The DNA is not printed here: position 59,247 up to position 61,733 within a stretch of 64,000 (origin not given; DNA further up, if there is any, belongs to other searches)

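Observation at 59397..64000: Divergent HEPN-like / wHTH-P-loop NTPase gene pair on an integrase island: candidate undescribed defence-type module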

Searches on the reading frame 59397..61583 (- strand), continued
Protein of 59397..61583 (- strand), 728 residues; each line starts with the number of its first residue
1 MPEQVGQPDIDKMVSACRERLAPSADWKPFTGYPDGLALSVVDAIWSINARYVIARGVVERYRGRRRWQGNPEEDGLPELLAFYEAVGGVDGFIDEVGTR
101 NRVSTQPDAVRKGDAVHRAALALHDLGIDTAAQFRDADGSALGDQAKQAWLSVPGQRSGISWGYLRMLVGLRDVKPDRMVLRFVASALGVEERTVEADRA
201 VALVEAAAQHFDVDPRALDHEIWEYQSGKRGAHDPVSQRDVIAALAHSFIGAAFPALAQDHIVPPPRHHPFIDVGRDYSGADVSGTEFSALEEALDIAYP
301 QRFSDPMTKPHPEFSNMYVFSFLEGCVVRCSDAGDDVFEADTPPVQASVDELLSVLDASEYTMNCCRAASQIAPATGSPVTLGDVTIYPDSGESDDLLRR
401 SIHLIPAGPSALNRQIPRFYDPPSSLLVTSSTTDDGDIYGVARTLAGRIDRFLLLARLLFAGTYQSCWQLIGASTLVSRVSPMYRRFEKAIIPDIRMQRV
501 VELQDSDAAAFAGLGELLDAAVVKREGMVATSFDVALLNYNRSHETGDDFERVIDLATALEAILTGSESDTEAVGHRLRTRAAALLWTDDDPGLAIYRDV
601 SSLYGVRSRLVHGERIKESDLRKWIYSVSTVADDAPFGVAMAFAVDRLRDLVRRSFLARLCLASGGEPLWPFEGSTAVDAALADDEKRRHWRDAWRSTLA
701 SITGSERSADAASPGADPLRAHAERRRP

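Call 48: search_protein_representatives(alignment_id=A1)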
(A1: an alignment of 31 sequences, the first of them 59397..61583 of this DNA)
Query: 31 sequences, 730 profile positions. Proteins with E-value up to 0.001 (for the whole library): 6648; up to 1e-10: 1548; up to 1e-30: 416. The best 150 are listed.
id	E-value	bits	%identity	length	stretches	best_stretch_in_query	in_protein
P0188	0.0e+00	1057.8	-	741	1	7-727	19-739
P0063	5.6e-257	871.0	-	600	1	11-605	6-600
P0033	4.8e-229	778.7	-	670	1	226-701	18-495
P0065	4.6e-211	719.2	-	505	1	9-483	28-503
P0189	7.9e-204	695.3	-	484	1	250-725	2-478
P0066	5.5e-187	639.6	-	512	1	46-447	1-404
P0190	1.8e-185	634.6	-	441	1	289-726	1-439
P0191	2.7e-183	627.4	-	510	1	242-725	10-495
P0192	7.0e-177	606.2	-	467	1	280-725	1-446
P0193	3.2e-168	577.5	-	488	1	247-725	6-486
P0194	5.1e-165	567.0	-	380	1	8-350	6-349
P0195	5.0e-159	547.2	-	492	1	243-724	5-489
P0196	5.7e-158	543.7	-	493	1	240-724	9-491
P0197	6.1e-157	540.3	-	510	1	249-725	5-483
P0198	1.2e-156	539.3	-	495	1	238-726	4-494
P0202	1.0e-150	519.7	-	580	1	240-722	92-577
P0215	3.8e-138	478.1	-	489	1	248-724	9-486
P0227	1.5e-126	439.8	-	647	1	226-719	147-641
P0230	1.1e-122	427.0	-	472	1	245-725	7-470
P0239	4.5e-117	408.5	-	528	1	243-723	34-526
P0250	1.9e-107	376.7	-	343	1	7-235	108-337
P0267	1.2e-91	324.4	-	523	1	228-726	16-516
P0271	3.4e-87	309.7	-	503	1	242-716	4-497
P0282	2.0e-80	287.3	-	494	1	243-708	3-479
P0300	2.4e-74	267.2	-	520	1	233-720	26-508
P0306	1.3e-67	244.9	-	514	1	245-714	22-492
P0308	2.8e-67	243.9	-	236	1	10-236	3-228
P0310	6.3e-67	242.7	-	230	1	18-237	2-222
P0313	1.8e-65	237.9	-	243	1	8-238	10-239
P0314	2.4e-65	237.5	-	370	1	12-242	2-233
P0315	2.9e-65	237.2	-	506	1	244-714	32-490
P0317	3.4e-65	237.0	-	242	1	9-237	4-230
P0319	1.2e-64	235.1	-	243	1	10-241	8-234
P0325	2.8e-63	230.6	-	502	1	244-716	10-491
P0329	3.9e-62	226.9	-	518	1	247-716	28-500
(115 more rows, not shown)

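Call 51: search_protein_families(library=pfam, proteins=[P0308, P0310, P0313, P0317, P0319, P0300, P0306, P0315, P0325, P0329], max_evalue=1)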
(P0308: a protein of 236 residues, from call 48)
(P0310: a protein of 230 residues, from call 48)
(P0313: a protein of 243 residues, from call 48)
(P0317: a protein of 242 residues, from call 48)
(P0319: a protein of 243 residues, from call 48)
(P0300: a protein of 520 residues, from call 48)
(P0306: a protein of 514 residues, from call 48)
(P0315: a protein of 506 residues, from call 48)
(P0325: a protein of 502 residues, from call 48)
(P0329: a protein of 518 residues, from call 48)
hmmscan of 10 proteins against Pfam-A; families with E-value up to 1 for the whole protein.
P0308 (236 aa): 0 families

P0310 (230 aa): 3 families
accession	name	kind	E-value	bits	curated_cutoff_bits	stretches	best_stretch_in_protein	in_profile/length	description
PF09048.16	Cro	-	0.043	14.2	32.7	0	175-186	18-29/59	Cro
PF18780.6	HNH_repeat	-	0.048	14.5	26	1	187-210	2-25/54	Homing endonuclease associated repeat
PF18124.7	Kindlin_2_N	-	0.17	12.5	23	0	179-217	21-59/89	Kindlin-2 N-terminal domain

P0313 (243 aa): 1 family
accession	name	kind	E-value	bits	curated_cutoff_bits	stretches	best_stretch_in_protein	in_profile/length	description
PF19110.5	DUF5797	-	0.11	12.7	25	0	60-107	101-148/163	Family of unknown function (DUF5797)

P0317 (242 aa): 1 family
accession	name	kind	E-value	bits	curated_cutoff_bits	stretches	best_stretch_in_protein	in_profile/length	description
PF03118.21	RNA_pol_A_CTD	-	0.12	12.6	23.8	1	118-137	23-42/67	Bacterial RNA polymerase, alpha chain C terminal domain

P0319 (243 aa): 1 family
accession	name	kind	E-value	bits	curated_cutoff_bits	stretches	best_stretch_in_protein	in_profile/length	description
PF14520.12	HHH_5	-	0.02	15.8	27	1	123-148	13-38/57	Helix-hairpin-helix domain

P0300 (520 aa): 0 families

P0306 (514 aa): 0 families

P0315 (506 aa): 0 families

P0325 (502 aa): 0 families

P0329 (518 aa): 2 families
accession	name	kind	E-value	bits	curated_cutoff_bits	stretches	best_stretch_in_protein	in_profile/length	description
PF13531.11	SBP_bac_11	-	0.072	13.3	25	1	74-147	6-75/227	Bacterial extracellular solute-binding protein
PF16751.10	RsdA_SigD_bd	-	0.11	13.3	26.7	1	299-316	28-45/46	Anti-sigma-D factor RsdA to sigma factor binding region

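Call 56: search_protein_families(library=ncbifam, proteins=[P0059, P0056, P0047, P0300, P0306, P0315, P0325, P0329, P0282, P0271], max_evalue=10)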
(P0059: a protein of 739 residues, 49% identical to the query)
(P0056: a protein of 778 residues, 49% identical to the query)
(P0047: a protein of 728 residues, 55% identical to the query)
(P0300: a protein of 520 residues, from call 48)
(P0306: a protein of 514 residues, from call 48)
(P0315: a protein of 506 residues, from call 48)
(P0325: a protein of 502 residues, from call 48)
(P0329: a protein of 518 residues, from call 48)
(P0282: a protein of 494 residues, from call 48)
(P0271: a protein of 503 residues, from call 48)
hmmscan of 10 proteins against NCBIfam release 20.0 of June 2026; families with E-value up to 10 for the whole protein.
P0059 (739 aa): 0 families

P0056 (778 aa): 0 families

P0047 (728 aa): 0 families

P0300 (520 aa): 1 family
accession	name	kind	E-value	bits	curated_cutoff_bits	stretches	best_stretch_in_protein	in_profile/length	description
NF006706.0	PRK09250.1-3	equivalog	0.19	10.5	664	1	349-422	111-185/350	class I fructose-bisphosphate aldolase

P0306 (514 aa): 1 family
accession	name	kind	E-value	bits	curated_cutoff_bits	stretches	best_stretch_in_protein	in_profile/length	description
NF009425.0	PRK12787.1-1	equivalog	0.048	13.7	238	1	319-376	63-116/138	flagellar assembly regulator FliX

P0315 (506 aa): 1 family
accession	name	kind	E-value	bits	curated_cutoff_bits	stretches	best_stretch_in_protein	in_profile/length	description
NF001940.0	PRK00720.1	equivalog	0.22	11.6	83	1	286-308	24-46/78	twin-arginine translocase TatA/TatE family subunit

P0325 (502 aa): 0 families

P0329 (518 aa): 0 families

P0282 (494 aa): 0 families

P0271 (503 aa): 0 families

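Call 57: list_cluster_members(proteins=[P0059, P0325, P0271, P0230, P0313])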
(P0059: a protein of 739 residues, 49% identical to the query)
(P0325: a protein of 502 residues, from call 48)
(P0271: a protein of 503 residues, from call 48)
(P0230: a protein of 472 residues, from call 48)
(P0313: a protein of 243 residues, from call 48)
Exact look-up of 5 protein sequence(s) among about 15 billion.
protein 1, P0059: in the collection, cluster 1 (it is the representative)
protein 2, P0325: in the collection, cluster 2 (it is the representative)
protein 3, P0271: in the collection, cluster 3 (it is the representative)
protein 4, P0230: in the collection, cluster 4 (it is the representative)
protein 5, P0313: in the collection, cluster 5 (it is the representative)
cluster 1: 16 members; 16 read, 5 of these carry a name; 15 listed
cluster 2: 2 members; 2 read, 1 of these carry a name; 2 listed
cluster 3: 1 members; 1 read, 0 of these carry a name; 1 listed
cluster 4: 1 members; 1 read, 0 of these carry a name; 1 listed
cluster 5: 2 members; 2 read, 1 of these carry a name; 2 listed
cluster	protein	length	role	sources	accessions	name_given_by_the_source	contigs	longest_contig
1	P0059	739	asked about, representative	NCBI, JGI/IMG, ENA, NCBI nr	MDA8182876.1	MAG: HEPN domain-containing protein [Actinomycetota bacterium] | hypothetical protein | HEPN domain-containing protein [Actinomycetota bacterium]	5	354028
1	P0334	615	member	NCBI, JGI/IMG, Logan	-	hypothetical protein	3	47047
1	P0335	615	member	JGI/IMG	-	hypothetical protein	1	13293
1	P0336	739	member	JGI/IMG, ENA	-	hypothetical protein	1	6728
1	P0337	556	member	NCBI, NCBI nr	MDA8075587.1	MAG: HEPN domain-containing protein [Actinomycetota bacterium] | HEPN domain-containing protein [Actinomycetota bacterium]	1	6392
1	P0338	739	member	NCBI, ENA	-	-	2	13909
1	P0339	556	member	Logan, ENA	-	-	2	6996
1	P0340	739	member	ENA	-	-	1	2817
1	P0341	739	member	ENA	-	-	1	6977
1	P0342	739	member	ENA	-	-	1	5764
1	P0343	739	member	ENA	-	-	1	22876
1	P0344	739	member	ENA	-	-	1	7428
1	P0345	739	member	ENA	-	-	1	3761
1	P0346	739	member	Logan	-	-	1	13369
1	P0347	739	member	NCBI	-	-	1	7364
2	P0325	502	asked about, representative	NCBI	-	-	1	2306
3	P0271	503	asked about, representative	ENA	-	-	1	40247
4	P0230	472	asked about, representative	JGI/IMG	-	-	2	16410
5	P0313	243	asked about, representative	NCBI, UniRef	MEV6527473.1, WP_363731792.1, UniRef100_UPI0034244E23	hypothetical protein AB0M43_36665 [Longispora sp. NPDC051575] | hypothetical protein n=1 Tax=Longispora sp. NPDC051575 TaxID=3154943 RepID=UPI0034244E23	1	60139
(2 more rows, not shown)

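Call 59: find_encoding_contigs(protein=P0006, flank=8000, max_places=3)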
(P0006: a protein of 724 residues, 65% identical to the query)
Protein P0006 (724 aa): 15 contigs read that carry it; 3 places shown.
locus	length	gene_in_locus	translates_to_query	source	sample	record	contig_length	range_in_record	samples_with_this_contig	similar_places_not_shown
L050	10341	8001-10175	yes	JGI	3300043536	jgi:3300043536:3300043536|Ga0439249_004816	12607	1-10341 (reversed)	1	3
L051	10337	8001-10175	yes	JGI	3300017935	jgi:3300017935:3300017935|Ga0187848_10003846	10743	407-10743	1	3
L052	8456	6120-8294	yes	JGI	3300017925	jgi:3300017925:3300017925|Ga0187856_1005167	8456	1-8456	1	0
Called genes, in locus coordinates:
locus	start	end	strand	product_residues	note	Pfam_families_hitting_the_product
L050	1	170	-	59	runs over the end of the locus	-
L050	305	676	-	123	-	PF13560:HTH_31, PF13413:HTH_25 (weak), PF01381:HTH_3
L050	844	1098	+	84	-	PF14452:Multi_ubiq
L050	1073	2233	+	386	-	PF20590:DUF6791, PF00899:ThiF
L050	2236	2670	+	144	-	PF20137:BubE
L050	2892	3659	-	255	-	-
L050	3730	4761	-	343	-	PF08378:NERD (weak)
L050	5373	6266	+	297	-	-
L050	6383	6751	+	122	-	-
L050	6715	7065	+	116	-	-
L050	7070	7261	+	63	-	-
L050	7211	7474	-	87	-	-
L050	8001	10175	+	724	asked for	-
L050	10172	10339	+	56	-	?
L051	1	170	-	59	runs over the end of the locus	-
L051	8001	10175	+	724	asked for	-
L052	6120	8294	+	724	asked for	-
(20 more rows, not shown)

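Call 60: find_encoding_contigs(protein=P0019, flank=8000, max_places=2)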
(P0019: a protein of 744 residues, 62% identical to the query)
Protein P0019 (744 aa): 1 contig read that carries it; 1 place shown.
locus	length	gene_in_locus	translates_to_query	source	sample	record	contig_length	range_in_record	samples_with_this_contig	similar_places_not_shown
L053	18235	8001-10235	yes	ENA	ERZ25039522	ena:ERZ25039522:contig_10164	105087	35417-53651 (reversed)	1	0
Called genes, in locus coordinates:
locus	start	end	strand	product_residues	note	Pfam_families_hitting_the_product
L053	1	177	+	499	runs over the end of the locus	PF03432:Relaxase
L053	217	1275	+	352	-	-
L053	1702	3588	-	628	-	-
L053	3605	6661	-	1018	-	PF24883:NPHP3_N (weak)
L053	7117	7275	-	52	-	-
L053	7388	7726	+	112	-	PF11774:Lsr2, PF23359:Lsr2_DNA-bd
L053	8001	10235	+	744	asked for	-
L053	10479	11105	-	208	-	-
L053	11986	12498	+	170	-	-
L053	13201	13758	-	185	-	-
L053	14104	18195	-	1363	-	PF12770:CHAT, PF00931:NB-ARC (weak), PF13401:AAA_22 (weak)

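Call 61: find_encoding_contigs(protein=P0047, flank=8000, max_places=2)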
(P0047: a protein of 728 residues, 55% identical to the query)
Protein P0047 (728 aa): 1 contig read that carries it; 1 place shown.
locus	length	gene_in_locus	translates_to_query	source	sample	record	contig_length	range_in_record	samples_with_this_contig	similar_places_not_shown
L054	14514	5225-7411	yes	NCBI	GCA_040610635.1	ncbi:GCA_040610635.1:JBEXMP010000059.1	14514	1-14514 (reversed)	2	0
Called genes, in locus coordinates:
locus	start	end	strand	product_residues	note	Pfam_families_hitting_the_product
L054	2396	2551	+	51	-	-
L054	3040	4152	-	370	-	PF04545:Sigma70_r4 (weak), PF08281:Sigma70_r4_2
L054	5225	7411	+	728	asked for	-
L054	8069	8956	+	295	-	PF13814:Replic_Relax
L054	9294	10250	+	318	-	PF13814:Replic_Relax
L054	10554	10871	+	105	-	-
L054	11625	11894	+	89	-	-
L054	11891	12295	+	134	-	-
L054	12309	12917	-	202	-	-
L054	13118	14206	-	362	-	-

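Call 80: search_protein_families(library=pfam, proteins=[L017:12372-13301:+, L017:13422-14471:+, L017:15263-16459:-, L017:17873-21418:-, L017:3067-4200:-, L017:221-1465:-], max_evalue=0.01)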
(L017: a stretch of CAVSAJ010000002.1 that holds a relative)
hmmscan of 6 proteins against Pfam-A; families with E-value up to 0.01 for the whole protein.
L017:12372-13301:+ (309 aa): 0 families

L017:13422-14471:+ (349 aa): 0 families

L017:15263-16459:- (398 aa): 1 family
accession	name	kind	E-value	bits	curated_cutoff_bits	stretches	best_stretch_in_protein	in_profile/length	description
PF00589.27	Phage_integrase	-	5.4e-18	65.8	27.1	1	187-369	6-168/172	Phage integrase family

L017:17873-21418:- (1181 aa): 7 families
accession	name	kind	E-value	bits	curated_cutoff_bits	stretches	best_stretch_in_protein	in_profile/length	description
PF13191.12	AAA_16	-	4.7e-25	89.4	32.6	1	271-446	2-166/167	AAA ATPase domain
PF00211.25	Guanylate_cyc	-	1.7e-15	57.6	21.9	1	79-237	5-175/183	Adenylate and Guanylate cyclase catalytic domain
PF25199.1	nSTAND_NTPase5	-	3.3e-05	24.2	34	1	276-326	23-74/145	Novel STAND NTPase 5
PF14559.12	TPR_19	-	4.6e-05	24.1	25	1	981-1031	2-52/68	Tetratricopeptide repeat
PF13401.12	AAA_22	-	6.4e-05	23.7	27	1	293-445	4-119/130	AAA domain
PF13176.12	TPR_7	-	0.00069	20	27.9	0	975-1001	4-32/36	Tetratricopeptide repeat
PF20720.3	nSTAND3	-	0.001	19.3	27.2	0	294-322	17-45/155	Novel STAND NTPase 3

L017:3067-4200:- (377 aa): 0 families

L017:221-1465:- (414 aa): 0 families
